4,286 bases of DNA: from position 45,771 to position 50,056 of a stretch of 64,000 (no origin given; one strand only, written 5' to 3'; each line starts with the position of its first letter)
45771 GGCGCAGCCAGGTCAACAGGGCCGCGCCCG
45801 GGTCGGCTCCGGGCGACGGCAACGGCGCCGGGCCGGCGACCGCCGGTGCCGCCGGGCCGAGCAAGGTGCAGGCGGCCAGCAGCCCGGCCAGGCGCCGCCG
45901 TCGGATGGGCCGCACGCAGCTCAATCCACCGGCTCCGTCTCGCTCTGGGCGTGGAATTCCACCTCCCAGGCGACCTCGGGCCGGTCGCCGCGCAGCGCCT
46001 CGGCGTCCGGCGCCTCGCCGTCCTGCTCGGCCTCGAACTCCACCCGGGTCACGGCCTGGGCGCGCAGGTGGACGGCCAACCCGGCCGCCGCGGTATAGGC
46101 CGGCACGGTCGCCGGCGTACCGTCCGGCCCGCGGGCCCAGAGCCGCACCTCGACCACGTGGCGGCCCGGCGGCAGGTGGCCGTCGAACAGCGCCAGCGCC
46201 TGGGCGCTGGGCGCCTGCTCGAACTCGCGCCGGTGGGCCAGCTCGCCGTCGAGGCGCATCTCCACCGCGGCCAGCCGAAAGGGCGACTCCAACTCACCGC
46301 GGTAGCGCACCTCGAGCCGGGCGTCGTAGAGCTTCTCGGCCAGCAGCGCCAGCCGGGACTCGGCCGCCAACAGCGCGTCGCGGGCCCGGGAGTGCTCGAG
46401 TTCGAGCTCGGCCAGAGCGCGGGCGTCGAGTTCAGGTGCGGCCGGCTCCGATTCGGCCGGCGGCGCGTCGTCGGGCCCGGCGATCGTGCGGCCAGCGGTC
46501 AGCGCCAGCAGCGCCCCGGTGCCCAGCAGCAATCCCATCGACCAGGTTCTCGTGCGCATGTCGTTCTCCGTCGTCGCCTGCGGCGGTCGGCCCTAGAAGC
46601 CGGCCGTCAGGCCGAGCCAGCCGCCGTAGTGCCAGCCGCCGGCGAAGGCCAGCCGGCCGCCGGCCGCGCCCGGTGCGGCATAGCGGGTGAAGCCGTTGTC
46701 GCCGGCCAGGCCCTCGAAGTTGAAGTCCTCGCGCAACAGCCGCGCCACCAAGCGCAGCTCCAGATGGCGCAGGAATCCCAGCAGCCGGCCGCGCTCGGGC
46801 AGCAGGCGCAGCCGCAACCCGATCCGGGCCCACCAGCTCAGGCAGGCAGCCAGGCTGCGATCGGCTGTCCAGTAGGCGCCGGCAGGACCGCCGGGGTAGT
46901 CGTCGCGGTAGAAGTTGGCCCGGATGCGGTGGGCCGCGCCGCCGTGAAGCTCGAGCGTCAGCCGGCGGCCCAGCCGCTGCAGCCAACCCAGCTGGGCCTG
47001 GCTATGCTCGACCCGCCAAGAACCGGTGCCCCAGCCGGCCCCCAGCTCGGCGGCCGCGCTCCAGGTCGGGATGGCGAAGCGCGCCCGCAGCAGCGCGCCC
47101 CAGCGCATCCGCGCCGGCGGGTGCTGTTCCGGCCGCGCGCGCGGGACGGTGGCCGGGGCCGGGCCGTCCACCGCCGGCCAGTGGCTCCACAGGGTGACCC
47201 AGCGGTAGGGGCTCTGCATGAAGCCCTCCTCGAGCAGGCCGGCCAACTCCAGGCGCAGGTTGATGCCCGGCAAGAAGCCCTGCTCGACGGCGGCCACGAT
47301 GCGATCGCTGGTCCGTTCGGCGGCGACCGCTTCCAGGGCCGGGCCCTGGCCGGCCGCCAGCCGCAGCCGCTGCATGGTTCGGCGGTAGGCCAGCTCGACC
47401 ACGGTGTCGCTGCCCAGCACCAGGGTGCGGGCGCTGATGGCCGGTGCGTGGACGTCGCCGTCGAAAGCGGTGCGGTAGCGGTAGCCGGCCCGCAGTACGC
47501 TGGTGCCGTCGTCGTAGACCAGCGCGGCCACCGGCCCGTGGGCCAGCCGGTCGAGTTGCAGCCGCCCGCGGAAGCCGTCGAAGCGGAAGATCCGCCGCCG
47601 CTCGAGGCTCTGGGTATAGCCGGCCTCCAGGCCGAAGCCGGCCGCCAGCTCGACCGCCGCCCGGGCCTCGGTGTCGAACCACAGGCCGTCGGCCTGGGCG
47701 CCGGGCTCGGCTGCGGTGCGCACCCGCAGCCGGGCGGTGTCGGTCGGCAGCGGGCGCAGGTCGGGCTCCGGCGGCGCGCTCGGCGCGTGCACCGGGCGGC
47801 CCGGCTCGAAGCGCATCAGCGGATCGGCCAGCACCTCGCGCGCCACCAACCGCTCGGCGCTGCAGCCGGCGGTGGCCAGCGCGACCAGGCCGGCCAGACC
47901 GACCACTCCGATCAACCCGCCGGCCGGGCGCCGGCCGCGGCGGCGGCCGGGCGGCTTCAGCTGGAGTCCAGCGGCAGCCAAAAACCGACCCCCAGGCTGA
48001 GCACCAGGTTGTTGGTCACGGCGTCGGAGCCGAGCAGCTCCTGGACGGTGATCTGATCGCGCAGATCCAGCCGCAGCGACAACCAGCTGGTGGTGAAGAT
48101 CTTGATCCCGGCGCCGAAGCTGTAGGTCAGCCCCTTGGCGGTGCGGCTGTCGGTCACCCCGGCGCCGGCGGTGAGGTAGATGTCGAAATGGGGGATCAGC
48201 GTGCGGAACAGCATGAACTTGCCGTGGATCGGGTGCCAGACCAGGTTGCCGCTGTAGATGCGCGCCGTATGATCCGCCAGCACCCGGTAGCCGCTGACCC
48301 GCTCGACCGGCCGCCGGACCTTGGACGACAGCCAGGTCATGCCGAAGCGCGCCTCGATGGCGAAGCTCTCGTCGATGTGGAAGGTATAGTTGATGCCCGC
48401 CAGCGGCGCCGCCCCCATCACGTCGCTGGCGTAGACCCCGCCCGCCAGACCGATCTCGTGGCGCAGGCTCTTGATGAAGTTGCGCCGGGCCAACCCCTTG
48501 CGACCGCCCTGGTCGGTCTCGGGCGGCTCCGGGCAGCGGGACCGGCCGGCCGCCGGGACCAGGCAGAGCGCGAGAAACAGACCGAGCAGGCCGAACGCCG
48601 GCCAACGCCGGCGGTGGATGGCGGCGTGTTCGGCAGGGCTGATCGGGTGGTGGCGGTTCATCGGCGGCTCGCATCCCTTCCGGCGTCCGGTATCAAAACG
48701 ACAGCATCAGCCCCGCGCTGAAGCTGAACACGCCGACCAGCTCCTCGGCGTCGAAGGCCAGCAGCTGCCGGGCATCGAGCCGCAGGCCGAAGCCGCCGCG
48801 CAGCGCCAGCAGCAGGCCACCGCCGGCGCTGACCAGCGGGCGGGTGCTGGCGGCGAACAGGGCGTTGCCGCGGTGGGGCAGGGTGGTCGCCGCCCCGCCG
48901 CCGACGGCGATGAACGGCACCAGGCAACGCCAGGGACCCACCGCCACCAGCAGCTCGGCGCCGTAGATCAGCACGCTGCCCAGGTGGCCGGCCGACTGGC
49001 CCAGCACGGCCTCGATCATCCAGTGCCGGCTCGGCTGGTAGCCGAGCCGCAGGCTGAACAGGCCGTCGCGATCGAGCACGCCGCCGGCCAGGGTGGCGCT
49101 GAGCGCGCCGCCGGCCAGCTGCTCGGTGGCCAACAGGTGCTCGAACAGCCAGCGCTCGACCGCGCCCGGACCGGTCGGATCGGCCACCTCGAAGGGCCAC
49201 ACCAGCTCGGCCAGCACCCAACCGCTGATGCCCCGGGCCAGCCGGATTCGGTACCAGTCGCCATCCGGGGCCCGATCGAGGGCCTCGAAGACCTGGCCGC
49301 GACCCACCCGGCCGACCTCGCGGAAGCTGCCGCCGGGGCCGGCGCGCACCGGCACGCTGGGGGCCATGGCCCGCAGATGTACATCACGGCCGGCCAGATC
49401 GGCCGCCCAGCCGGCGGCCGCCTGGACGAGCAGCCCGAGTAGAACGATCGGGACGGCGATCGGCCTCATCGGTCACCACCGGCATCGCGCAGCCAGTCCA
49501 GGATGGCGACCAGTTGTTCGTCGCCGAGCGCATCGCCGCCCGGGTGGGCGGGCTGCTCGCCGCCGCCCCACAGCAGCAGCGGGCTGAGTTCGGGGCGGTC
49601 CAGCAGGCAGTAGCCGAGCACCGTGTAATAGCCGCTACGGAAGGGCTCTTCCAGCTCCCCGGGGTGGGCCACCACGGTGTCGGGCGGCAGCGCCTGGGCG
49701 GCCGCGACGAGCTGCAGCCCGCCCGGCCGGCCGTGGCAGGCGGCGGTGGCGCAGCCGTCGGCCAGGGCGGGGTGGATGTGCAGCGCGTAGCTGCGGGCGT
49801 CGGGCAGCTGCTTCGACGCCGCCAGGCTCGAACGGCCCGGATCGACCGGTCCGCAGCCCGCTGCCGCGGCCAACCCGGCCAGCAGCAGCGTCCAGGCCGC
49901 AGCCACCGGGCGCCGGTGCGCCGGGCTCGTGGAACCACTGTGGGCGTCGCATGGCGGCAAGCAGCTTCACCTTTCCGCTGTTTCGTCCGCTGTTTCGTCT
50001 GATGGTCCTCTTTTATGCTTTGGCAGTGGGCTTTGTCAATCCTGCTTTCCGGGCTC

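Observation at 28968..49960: Divergent Glt/Nfs-like envelope-spanning cluster with extra components, apparently split in two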

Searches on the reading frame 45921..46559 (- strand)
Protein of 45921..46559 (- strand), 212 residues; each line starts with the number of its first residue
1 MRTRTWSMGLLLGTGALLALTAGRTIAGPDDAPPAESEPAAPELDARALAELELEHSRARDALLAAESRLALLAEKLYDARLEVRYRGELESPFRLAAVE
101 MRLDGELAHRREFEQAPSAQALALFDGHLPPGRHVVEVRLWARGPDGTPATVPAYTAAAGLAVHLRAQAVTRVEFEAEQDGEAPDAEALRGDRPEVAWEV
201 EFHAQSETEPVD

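Call 6: search_protein_families(library=pfam, proteins=[window:45921-46559:-], max_evalue=0.01)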
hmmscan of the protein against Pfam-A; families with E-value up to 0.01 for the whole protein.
window:45921-46559:- (212 aa): 0 families

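Call 7: search_protein_families(library=ncbifam, proteins=[window:45921-46559:-], max_evalue=0.01)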
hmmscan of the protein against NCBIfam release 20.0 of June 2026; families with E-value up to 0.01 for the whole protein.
window:45921-46559:- (212 aa): 0 families

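Call 26: search_protein_families(library=pfam, proteins=[window:45921-46559:-], max_evalue=1)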
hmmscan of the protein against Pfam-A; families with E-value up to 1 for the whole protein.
window:45921-46559:- (212 aa): 1 family
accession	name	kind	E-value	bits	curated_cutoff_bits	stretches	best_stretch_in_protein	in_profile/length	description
PF21226.3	MalQ_N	-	0.14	13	24.1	0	99-139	37-77/91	MalQ N-terminal beta sandwich domain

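Call 27: search_protein_families(library=ncbifam, proteins=[window:45921-46559:-], max_evalue=5)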
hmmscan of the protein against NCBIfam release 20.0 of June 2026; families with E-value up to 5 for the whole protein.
window:45921-46559:- (212 aa): 1 family
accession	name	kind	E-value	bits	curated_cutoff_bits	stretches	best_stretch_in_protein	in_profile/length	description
NF006455.0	PRK08813.1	equivalog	0.033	13.4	489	1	112-197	146-230/374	threonine dehydratase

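Call 54: search_solved_structures(query=window:45921-46559:-, max_evalue=1)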
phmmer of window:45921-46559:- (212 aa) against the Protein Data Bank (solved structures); distinct sequences matched with E-value up to 1: 0.

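Call 87: predict_structure(protein=window:45921-46559:-)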
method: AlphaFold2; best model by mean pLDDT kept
length: 212 residues; sequences in the alignment: 1
mean_pLDDT: 59.5   pTM: 0.43
mean pLDDT of the five models: 59.5, 50.0, 47.4, 47.0, 44.2
residues with pLDDT >= 90: 18; 70-90: 42; 50-70: 71; < 50: 81
segments of 3 or more residues with pLDDT < 50: 8-11, 13-18, 23-25, 31-33, 75-77, 151-160, 168-212
pLDDT, mean of each block of 10 residues (from residue 1): 51 47 50 56 84 97 81 54 65 72 80 68 70 68 67 41 50 37 37 42 38 35
secondary structure, 60 per line:
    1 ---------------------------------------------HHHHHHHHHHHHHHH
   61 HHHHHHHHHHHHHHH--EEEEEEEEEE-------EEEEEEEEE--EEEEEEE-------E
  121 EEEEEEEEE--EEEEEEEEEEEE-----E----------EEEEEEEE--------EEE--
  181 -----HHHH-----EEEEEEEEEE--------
elements in order: H46-75 E78-87 E95-103 E106-112 E120-129 E132-143 E160-167 E176-178 H186-189 E195-204

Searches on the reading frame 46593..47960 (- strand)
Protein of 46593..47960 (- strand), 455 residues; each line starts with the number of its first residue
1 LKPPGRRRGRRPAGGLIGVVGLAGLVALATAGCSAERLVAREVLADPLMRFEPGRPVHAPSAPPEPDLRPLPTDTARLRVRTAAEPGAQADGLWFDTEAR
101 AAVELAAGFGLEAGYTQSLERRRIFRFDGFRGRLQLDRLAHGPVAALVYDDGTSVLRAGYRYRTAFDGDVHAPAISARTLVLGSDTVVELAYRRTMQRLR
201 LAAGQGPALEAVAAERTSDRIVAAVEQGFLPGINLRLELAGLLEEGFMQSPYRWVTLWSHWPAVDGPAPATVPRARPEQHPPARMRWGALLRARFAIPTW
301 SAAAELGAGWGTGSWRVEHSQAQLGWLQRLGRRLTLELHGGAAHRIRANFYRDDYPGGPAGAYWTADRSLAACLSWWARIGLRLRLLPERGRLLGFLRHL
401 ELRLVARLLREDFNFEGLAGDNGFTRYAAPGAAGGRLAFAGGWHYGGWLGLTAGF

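Call 6: search_protein_families(library=pfam, proteins=[window:46593-47960:-], max_evalue=0.01)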
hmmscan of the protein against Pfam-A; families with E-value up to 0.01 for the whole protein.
window:46593-47960:- (455 aa): 0 families

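Call 7: search_protein_families(library=ncbifam, proteins=[window:46593-47960:-], max_evalue=0.01)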
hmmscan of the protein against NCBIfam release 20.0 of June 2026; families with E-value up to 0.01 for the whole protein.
window:46593-47960:- (455 aa): 0 families

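Call 26: search_protein_families(library=pfam, proteins=[window:46593-47960:-], max_evalue=1)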
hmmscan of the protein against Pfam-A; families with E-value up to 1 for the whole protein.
window:46593-47960:- (455 aa): 1 family
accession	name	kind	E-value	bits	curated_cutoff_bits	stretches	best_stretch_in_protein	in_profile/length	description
PF12094.14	DUF3570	-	0.012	14.8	25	1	239-355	242-349/427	Protein of unknown function (DUF3570)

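Call 27: search_protein_families(library=ncbifam, proteins=[window:46593-47960:-], max_evalue=5)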
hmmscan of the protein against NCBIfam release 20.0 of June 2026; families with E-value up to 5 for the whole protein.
window:46593-47960:- (455 aa): 0 families

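Call 53: search_solved_structures(query=window:46593-47960:-, max_evalue=1)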
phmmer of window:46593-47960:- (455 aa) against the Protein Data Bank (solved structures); distinct sequences matched with E-value up to 1: 0.

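Call 74: search_protein_families(library=pfam, alignment_id=A2, max_evalue=0.01)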
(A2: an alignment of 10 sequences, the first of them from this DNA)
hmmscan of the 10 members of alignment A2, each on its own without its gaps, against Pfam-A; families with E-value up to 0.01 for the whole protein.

A. member 1, seq(455 aa): 0 families

B. families by the number of members that match (of 10 scanned): 1 family
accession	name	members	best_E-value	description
PF12094.14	DUF3570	9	9.6e-14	Protein of unknown function (DUF3570)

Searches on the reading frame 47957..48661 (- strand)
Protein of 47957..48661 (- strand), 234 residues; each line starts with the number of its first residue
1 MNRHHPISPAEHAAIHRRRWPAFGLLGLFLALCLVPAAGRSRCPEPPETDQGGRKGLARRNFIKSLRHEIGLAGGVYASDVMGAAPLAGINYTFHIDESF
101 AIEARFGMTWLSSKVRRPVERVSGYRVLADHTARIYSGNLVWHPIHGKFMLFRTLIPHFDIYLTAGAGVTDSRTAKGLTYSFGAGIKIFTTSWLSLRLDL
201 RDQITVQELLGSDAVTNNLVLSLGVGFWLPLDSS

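Call 6: search_protein_families(library=pfam, proteins=[window:47957-48661:-], max_evalue=0.01)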
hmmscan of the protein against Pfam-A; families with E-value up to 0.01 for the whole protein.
window:47957-48661:- (234 aa): 1 family
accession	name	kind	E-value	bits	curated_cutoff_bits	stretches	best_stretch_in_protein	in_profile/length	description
PF13505.12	OMP_b-brl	-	0.00012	22.7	28.7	1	86-227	44-175/175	Outer membrane protein beta-barrel domain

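Call 7: search_protein_families(library=ncbifam, proteins=[window:47957-48661:-], max_evalue=0.01)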
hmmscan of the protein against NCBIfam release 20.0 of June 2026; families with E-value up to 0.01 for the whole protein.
window:47957-48661:- (234 aa): 1 family
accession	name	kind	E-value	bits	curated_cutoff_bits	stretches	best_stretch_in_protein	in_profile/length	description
TIGR04565.1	OMP_myx_plus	subfamily_domain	1.7e-35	122.4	60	1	74-228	1-160/161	outer membrane beta-barrel domain-containing protein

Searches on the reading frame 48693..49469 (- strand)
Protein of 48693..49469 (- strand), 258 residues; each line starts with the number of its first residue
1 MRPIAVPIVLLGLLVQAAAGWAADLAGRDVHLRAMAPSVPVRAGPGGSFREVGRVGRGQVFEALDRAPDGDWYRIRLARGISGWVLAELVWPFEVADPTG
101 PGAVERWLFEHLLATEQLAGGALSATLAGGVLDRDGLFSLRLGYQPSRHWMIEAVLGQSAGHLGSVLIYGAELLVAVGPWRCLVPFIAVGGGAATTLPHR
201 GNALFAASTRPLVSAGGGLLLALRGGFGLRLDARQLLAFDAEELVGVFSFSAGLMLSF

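Call 6: search_protein_families(library=pfam, proteins=[window:48693-49469:-], max_evalue=0.01)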
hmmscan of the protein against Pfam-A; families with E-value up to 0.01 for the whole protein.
window:48693-49469:- (258 aa): 2 families
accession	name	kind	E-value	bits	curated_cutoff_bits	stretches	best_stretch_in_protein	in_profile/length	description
PF08239.17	SH3_3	-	4.8e-10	39.9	27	1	38-89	2-52/54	Bacterial SH3 domain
PF06347.19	SH3_4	-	0.0039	17.4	24.1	1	39-91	5-55/56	Bacterial SH3 domain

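Call 7: search_protein_families(library=ncbifam, proteins=[window:48693-49469:-], max_evalue=0.01)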
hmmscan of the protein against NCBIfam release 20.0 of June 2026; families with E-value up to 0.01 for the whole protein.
window:48693-49469:- (258 aa): 3 families
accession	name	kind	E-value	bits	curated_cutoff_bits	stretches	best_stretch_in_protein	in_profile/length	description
TIGR04211.1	SH3_and_anchor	equivalog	3.8e-08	33.2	65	1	39-90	8-58/198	TIGR04211 family SH3 domain-containing protein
TIGR04565.1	OMP_myx_plus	subfamily_domain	1.7e-05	24.9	60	0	188-258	92-161/161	outer membrane beta-barrel domain-containing protein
TIGR03900.1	prc_long_Delta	hypoth_equivalog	0.0042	15.1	660.95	1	32-104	793-863/973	MXAN_5808 family serine peptidase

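Call 27: search_protein_families(library=ncbifam, proteins=[window:48693-49469:-], max_evalue=5)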
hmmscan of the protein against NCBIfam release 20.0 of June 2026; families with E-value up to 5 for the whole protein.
window:48693-49469:- (258 aa): 3 families
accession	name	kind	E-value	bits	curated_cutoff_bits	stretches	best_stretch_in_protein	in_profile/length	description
TIGR04211.1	SH3_and_anchor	equivalog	3.8e-08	33.2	65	1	39-90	8-58/198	TIGR04211 family SH3 domain-containing protein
TIGR04565.1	OMP_myx_plus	subfamily_domain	1.7e-05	24.9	60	2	188-258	92-161/161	outer membrane beta-barrel domain-containing protein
TIGR03900.1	prc_long_Delta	hypoth_equivalog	0.0042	15.1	660.95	1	32-104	793-863/973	MXAN_5808 family serine peptidase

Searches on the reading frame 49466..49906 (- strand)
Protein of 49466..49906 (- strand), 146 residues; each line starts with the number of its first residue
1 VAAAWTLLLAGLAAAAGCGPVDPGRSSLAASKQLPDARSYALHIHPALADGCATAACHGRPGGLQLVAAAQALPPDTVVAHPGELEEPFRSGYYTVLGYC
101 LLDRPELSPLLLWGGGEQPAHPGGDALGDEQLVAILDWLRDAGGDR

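Call 6: search_protein_families(library=pfam, proteins=[window:49466-49906:-], max_evalue=0.01)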
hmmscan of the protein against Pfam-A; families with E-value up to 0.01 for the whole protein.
window:49466-49906:- (146 aa): 0 families

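Call 7: search_protein_families(library=ncbifam, proteins=[window:49466-49906:-], max_evalue=0.01)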
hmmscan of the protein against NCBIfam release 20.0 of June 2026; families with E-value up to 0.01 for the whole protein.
window:49466-49906:- (146 aa): 0 families

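Call 26: search_protein_families(library=pfam, proteins=[window:49466-49906:-], max_evalue=1)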
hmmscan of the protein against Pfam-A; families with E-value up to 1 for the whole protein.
window:49466-49906:- (146 aa): 1 family
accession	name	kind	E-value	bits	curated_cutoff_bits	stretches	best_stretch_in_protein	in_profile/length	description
PF13442.11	Cytochrome_CBB3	-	0.13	13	27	0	55-81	15-40/68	Cytochrome C oxidase, cbb3-type, subunit III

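Call 27: search_protein_families(library=ncbifam, proteins=[window:49466-49906:-], max_evalue=5)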
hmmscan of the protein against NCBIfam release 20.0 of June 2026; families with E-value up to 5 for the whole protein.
window:49466-49906:- (146 aa): 0 families

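Call 77: search_protein_families(library=pfam, alignment_id=A4, max_evalue=0.05)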
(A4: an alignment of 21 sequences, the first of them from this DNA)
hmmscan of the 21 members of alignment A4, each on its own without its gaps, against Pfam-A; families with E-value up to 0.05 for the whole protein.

A. member 1, seq(146 aa): 0 families

B. families by the number of members that match (of 21 scanned): 3 families
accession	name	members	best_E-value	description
PF13505.12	OMP_b-brl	4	1.7e-08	Outer membrane protein beta-barrel domain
PF01389.23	OmpA_membrane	2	0.022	OmpA-like transmembrane domain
PF09411.16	PagL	1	0.002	Lipid A 3-O-deacylase (PagL)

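Call 96: search_protein_representatives(protein=window:49466-49906:-)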
Query: 146 residues. Proteins with E-value up to 0.001 (for the whole library): 25; up to 1e-10: 20; up to 1e-30: 4. The best 25 are listed.
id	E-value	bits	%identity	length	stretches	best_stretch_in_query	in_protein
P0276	2.1e-91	320.2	100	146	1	1-146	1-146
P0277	3.8e-36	140.7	55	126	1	21-145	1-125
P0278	1.0e-33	132.8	49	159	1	8-142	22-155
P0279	3.8e-31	124.5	48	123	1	24-143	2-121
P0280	5.2e-29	117.5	49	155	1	12-144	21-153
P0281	6.4e-29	117.2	46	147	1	7-141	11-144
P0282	1.5e-27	112.8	50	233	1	5-140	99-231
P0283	1.5e-26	109.5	42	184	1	8-144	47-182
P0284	4.0e-26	108.2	43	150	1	9-143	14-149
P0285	5.8e-25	104.4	41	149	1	9-143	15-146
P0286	1.8e-22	96.3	38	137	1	13-145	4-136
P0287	2.0e-22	96.1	46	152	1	12-140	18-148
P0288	2.8e-22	95.7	39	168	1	11-142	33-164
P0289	8.9e-21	90.8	40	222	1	8-140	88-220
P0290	3.9e-20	88.7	46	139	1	10-141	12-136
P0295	1.0e-12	64.6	55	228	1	84-145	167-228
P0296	3.3e-05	40.2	39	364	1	2-119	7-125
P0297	2.0e-04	37.6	32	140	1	9-140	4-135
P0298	2.8e-04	37.2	31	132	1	4-141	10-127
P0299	6.6e-04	36.0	48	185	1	7-60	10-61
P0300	9.6e-04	35.4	38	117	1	33-138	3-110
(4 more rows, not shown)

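Call 98: search_protein_families(library=pfam, proteins=[P0296, P0297, P0298, P0299, P0300, P0282, P0289, P0295, P0283, P0288], max_evalue=0.1)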
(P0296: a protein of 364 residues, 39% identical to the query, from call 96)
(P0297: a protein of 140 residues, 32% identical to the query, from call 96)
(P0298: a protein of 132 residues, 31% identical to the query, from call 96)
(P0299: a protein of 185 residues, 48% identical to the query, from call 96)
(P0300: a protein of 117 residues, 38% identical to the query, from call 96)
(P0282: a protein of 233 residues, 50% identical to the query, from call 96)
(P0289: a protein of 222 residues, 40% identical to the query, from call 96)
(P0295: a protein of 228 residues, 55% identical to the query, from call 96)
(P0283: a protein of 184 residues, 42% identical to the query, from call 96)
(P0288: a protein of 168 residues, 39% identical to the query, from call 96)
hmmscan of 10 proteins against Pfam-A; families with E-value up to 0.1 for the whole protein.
P0296 (364 aa): 0 families

P0297 (140 aa): 0 families

P0298 (132 aa): 3 families
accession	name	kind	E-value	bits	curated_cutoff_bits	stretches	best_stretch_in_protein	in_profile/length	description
PF13442.11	Cytochrome_CBB3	-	0.00012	22.8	27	1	50-125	9-68/68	Cytochrome C oxidase, cbb3-type, subunit III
PF22297.1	PccH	-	0.00048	20.7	24.4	1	43-73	2-31/133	PccH Cytochrome c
PF14376.11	Haem_bd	-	0.074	13.4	27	0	32-61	19-48/133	Haem-binding domain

P0299 (185 aa): 2 families
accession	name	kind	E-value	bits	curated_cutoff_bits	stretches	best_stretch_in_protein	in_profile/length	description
PF07635.16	PSCyt1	-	1.2e-18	67.9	22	1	55-118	1-59/59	Planctomycete cytochrome C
PF22297.1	PccH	-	0.0067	17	24.4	1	44-90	3-48/133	PccH Cytochrome c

P0300 (117 aa): 0 families

P0282 (233 aa): 0 families

P0289 (222 aa): 0 families

P0295 (228 aa): 1 family
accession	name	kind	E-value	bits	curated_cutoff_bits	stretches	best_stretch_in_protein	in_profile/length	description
PF13814.12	Replic_Relax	-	0.005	17.4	25.3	1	50-166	1-124/191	Replication-relaxation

P0283 (184 aa): 0 families

P0288 (168 aa): 0 families
